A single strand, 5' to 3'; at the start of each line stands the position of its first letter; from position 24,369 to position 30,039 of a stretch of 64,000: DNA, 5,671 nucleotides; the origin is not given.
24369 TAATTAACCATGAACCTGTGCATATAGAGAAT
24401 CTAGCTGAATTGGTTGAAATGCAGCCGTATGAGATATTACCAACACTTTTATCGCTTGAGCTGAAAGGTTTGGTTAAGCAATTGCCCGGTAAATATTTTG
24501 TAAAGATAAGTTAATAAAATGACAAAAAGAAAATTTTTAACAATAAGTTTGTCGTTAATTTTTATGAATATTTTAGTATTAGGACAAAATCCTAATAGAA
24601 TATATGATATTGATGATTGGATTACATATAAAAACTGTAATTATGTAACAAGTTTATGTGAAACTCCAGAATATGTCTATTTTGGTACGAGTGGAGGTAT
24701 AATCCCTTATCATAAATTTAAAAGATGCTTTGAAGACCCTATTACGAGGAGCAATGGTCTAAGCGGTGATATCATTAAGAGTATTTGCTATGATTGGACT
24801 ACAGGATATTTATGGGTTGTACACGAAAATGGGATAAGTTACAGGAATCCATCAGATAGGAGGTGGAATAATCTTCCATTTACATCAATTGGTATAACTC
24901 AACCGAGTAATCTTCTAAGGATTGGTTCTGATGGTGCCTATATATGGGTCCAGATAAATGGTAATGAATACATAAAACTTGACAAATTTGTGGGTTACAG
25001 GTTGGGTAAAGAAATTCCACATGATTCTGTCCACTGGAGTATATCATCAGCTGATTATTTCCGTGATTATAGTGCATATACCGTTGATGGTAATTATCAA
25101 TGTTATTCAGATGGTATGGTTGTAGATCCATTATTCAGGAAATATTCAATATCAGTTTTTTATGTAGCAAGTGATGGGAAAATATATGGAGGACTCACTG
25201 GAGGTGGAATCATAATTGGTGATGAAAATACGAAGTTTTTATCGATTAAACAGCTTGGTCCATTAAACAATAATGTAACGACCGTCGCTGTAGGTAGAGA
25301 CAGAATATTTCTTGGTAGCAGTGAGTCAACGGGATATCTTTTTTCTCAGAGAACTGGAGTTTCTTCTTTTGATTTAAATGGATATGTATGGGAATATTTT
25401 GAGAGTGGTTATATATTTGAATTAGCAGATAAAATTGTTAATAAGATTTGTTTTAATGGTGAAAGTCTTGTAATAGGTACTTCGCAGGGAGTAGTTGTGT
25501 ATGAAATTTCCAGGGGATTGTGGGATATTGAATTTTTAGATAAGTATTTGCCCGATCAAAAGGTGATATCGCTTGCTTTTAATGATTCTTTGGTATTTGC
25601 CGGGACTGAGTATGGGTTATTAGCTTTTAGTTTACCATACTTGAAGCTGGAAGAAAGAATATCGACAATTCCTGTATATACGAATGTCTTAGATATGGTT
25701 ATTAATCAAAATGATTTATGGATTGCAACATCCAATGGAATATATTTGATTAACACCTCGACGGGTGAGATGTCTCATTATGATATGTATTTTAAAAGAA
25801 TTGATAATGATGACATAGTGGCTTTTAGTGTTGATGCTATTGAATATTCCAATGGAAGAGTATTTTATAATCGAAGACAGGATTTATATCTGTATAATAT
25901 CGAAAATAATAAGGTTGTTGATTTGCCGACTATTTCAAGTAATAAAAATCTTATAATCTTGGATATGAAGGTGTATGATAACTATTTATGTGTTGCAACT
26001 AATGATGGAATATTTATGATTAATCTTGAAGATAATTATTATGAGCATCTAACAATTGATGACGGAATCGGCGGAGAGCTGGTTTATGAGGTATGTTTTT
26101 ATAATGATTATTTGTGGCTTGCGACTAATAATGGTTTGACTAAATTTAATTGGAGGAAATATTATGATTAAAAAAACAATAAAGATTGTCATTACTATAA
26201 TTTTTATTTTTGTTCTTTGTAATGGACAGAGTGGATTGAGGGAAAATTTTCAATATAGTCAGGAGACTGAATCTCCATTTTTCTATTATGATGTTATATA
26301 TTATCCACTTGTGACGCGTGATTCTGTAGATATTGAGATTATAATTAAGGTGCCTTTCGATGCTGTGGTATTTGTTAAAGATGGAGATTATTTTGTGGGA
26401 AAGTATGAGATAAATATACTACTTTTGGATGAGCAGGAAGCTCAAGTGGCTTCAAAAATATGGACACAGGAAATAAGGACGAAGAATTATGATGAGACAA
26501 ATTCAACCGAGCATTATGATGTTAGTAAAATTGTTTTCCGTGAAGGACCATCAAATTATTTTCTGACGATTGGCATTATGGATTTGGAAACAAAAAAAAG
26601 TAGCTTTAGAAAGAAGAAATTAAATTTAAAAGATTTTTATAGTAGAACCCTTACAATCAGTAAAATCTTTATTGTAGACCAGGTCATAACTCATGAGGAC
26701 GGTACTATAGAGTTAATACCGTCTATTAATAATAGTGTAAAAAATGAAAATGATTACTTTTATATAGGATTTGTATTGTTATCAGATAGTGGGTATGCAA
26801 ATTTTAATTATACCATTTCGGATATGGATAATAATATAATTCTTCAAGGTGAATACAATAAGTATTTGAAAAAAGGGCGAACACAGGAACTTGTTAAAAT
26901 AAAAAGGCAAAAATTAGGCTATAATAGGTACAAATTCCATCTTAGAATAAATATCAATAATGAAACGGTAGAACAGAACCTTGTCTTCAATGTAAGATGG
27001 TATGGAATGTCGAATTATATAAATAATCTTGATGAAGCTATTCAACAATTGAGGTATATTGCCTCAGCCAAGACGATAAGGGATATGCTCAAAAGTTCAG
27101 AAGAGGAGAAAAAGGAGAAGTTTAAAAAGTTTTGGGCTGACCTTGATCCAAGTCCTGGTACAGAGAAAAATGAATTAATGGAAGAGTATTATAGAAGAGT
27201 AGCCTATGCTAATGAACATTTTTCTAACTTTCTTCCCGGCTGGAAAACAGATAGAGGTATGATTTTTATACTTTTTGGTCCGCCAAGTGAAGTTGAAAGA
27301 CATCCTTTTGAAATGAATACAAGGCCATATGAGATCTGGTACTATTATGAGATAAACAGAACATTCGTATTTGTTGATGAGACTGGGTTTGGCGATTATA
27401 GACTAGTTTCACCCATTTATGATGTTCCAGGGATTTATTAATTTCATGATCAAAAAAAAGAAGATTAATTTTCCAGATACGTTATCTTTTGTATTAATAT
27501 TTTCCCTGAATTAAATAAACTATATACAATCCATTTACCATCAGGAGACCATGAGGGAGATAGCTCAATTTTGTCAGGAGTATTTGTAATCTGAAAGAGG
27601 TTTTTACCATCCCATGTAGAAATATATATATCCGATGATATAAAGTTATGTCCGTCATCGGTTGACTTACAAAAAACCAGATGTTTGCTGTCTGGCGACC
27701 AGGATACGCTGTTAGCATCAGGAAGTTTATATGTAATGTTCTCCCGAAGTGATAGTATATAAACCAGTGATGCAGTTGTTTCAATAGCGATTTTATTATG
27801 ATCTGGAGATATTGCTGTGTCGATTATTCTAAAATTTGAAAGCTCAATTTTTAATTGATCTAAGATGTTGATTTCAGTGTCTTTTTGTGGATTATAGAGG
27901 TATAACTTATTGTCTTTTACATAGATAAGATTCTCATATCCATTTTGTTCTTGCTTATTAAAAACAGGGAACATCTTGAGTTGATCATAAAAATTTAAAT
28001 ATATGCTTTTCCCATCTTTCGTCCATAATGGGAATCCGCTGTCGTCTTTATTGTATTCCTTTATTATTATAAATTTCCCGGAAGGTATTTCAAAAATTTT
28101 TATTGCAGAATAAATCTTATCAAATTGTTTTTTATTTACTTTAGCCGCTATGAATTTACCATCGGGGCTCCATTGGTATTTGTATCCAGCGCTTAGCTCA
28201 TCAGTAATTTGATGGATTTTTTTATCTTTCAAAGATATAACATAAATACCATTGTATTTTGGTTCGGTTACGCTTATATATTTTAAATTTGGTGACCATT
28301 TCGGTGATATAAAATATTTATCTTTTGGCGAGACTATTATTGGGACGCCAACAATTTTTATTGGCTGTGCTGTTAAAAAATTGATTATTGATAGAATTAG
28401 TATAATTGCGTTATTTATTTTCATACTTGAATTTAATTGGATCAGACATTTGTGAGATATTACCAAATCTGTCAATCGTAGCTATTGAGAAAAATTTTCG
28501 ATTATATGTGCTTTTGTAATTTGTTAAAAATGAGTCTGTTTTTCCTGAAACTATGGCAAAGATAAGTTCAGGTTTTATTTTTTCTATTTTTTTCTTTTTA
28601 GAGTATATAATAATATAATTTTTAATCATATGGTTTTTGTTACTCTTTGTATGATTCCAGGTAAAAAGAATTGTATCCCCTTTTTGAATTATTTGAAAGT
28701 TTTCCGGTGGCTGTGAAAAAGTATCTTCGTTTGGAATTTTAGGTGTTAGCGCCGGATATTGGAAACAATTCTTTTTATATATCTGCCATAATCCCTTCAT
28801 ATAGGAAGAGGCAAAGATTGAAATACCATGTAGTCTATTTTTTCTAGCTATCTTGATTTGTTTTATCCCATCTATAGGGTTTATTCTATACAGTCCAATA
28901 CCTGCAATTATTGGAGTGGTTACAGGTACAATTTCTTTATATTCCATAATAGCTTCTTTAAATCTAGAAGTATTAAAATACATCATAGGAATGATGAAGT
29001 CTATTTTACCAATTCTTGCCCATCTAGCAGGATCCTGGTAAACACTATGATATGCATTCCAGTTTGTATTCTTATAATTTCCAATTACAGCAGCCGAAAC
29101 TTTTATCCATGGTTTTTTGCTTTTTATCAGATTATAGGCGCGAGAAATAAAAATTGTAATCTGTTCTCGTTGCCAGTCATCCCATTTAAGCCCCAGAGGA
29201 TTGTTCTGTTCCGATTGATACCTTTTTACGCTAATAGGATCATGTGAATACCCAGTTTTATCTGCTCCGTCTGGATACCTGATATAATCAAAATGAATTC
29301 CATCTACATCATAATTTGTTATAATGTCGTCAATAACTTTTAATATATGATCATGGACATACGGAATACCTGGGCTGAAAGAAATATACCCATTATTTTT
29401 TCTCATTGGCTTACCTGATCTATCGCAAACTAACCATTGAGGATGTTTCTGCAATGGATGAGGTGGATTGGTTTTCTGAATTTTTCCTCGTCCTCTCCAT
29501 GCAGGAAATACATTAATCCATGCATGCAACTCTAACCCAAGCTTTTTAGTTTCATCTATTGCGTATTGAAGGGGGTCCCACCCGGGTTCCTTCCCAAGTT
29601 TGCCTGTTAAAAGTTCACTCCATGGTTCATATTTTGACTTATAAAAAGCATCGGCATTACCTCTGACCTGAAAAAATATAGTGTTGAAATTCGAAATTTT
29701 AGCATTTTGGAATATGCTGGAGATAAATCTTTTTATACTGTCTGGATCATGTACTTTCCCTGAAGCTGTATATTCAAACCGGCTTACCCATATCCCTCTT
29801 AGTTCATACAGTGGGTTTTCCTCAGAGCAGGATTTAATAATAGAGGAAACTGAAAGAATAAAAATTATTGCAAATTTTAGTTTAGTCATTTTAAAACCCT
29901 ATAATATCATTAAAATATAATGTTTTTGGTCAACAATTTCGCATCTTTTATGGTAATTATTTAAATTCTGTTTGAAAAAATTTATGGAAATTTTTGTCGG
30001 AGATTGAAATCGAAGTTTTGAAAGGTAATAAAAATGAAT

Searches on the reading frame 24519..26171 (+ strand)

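Call 60: search_protein_families(library=pfam, proteins=[window:24519-26171:+], max_evalue=0.00001)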
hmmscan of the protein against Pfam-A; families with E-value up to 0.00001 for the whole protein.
window:24519-26171:+ (550 aa): 1 family
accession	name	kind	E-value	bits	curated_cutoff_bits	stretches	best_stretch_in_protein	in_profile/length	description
PF21544.3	PorZ_N_b_propeller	-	2.6e-12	47.7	27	0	302-367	76-138/154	TSS9, PorZ, N-terminal beta-propeller domain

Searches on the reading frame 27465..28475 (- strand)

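Call 60: search_protein_families(library=pfam, proteins=[window:27465-28475:-], max_evalue=0.00001)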
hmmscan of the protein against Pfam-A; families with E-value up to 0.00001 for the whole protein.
window:27465-28475:- (336 aa): 3 families
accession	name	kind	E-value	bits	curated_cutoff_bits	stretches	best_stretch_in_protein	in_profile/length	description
PF07676.18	PD40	-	2.2e-13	50.2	20.9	1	295-325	3-33/38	WD40-like Beta Propeller Repeat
PF25174.1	Beta-prop_THOC3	-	4.7e-09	36.1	305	0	55-118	91-153/272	THOC3 beta-propeller domain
PF00930.27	DPPIV_N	-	9.3e-07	28.3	22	0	66-113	297-347/354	Dipeptidyl peptidase IV (DPP IV) N-terminal region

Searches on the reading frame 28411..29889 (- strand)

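Call 60: search_protein_families(library=pfam, proteins=[window:28411-29889:-], max_evalue=0.00001)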
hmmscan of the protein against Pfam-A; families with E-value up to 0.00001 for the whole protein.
window:28411-29889:- (492 aa): 3 families
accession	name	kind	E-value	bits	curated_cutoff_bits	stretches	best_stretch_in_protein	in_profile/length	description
PF02638.21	GHL10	-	4.3e-49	167.7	27.9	1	29-338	1-302/311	Glycosyl hydrolase-like 10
PF13200.12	DUF4015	-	5.1e-10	39.4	27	1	147-319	91-239/313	Putative glycosyl hydrolase domain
PF14871.12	GHL6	-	3.1e-06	27.9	35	1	146-201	73-131/132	Hypothetical glycosyl hydrolase 6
